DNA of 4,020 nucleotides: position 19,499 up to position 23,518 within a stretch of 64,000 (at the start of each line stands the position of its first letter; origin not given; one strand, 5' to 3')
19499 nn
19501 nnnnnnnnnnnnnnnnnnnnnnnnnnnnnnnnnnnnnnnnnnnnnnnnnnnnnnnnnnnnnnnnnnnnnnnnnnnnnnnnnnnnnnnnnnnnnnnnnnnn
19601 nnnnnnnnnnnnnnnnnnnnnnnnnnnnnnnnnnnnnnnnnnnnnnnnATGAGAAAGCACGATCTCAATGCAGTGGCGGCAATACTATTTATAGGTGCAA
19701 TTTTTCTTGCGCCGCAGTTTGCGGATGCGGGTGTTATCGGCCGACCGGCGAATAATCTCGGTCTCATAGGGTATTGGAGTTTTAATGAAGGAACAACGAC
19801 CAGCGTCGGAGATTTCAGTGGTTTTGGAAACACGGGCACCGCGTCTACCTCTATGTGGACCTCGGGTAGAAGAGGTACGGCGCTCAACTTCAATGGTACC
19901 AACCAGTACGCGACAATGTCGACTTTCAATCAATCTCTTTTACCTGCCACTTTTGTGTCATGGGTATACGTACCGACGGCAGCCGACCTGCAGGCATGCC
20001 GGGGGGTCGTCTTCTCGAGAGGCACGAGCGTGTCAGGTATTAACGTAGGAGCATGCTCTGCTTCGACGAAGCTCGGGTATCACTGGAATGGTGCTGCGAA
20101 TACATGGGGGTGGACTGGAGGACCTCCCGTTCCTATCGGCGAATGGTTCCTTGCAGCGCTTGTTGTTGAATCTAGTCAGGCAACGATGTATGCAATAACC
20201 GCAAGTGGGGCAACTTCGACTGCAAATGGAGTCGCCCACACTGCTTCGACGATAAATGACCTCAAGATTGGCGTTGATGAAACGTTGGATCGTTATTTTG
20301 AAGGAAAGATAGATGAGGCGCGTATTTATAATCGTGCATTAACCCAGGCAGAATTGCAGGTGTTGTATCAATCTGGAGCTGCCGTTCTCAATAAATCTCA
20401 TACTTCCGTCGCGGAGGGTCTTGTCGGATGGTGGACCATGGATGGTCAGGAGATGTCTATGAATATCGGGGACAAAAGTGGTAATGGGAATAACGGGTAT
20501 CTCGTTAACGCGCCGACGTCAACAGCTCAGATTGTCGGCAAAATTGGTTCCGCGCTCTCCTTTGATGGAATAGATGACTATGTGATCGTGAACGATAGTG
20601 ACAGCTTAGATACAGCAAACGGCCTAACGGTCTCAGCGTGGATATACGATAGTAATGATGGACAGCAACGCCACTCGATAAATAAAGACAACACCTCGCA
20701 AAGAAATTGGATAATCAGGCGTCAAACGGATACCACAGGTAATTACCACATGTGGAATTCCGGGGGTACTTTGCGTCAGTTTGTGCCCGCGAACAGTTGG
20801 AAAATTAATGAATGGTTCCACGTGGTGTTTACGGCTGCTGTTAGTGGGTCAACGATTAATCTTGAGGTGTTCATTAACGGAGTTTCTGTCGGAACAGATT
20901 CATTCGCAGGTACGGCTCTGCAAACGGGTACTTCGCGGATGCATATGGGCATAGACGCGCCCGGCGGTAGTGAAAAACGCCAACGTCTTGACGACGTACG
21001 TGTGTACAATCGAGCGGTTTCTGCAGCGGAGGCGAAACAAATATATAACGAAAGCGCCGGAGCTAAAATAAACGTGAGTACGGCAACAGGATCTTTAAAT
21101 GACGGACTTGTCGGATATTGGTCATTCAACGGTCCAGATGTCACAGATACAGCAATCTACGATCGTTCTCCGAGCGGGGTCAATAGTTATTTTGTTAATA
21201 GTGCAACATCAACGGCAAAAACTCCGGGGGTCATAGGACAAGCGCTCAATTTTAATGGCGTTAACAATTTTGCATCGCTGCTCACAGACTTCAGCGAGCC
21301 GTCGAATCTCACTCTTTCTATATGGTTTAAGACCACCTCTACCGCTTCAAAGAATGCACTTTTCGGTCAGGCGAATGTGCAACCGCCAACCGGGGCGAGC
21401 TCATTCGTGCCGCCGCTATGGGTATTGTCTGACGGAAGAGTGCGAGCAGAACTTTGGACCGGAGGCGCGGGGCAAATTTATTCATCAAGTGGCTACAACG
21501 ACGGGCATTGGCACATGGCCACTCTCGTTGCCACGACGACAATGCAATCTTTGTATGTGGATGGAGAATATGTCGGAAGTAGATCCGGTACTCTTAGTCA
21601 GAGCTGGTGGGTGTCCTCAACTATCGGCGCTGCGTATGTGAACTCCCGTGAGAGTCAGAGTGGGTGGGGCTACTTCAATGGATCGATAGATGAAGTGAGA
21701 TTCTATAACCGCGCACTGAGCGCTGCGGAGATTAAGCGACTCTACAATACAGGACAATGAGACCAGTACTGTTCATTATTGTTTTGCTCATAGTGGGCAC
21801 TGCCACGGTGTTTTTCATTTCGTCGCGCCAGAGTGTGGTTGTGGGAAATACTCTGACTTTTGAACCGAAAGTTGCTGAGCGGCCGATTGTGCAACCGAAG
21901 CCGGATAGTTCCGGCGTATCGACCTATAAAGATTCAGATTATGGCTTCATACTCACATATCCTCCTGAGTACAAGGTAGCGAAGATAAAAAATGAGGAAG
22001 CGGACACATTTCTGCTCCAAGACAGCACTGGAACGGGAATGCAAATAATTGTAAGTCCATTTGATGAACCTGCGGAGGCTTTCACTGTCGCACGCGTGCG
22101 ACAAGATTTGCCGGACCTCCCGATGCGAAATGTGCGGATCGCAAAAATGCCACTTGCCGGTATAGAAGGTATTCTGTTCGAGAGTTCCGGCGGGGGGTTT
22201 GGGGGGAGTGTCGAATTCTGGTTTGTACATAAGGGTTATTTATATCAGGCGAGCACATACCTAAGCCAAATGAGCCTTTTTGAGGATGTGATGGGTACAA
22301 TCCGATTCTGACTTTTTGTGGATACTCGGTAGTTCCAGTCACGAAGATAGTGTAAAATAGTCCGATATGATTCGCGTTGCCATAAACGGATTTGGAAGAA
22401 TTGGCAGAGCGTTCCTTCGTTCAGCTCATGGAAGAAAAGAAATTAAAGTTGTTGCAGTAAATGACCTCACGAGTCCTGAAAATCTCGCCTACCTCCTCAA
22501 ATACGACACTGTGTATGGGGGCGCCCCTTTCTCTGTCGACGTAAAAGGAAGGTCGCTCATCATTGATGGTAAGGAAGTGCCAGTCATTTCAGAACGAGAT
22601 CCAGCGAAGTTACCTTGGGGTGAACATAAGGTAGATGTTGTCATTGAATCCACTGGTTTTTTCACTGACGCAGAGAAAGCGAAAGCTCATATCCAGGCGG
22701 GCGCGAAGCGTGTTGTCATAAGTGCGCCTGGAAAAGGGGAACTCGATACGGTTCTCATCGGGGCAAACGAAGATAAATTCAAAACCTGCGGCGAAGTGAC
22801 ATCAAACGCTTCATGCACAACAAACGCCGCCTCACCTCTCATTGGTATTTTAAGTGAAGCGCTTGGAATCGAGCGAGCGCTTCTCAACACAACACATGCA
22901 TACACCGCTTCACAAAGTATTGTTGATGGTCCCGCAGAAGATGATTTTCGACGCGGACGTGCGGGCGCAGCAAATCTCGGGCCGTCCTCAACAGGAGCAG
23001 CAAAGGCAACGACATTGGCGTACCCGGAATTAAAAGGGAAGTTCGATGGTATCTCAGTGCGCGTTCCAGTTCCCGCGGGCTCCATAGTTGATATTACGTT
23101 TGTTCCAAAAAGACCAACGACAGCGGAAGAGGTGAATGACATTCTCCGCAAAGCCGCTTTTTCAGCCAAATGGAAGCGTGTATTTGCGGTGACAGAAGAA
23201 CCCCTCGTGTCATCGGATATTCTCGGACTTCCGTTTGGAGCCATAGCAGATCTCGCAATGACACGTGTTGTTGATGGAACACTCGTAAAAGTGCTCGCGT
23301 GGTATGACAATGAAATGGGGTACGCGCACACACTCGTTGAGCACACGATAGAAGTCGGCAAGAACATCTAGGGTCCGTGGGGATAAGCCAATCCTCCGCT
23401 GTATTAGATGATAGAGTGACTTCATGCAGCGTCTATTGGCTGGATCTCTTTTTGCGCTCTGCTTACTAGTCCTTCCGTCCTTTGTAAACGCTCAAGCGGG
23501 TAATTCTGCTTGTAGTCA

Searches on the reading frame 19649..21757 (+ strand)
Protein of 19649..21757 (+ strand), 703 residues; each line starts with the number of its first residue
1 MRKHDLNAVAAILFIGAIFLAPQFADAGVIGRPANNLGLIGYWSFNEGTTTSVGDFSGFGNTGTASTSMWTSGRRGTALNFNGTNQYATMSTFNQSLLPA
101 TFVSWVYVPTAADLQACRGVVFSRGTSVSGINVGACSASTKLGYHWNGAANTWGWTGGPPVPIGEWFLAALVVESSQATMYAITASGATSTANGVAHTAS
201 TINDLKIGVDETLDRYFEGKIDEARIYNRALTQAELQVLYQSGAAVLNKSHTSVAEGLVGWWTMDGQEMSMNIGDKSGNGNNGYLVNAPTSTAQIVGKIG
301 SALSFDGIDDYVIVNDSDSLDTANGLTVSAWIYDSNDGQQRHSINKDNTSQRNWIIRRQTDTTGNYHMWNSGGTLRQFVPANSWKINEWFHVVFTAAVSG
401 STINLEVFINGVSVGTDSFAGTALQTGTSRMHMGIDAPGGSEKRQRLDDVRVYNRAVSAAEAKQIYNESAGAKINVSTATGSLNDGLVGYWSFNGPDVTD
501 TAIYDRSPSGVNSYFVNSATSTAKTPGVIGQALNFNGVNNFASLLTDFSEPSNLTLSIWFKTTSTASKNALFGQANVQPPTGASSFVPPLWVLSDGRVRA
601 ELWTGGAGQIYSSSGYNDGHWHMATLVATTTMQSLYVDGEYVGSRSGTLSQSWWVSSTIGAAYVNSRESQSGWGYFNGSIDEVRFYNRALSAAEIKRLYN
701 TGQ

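Call 29: search_protein_families(library=pfam, proteins=[window:19649-21757:+], max_evalue=0.001)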
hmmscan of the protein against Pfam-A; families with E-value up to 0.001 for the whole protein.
window:19649-21757:+ (703 aa): 3 families
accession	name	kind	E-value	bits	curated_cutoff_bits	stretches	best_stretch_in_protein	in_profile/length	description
PF13385.13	Laminin_G_3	-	1.3e-56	191.4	27.6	3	306-461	1-149/151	Concanavalin A-like lectin/glucanases superfamily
PF02973.23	Sialidase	-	1.7e-05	24.8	26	0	656-696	146-182/189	Sialidase, N-terminal domain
PF02210.31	Laminin_G_2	-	0.00011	23.1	22.9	1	593-685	25-123/126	Laminin G domain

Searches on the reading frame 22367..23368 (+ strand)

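Call 29: search_protein_families(library=pfam, proteins=[window:22367-23368:+], max_evalue=0.001)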
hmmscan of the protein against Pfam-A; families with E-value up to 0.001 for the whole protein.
window:22367-23368:+ (334 aa): 2 families
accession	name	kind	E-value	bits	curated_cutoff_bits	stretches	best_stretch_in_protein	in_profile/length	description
PF02800.25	Gp_dh_C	-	1.4e-47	161.6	24.4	1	157-313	3-158/158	Glyceraldehyde 3-phosphate dehydrogenase, C-terminal domain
PF00044.30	Gp_dh_N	-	1.9e-37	128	31.7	1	2-101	1-100/101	Glyceraldehyde 3-phosphate dehydrogenase, NAD binding domain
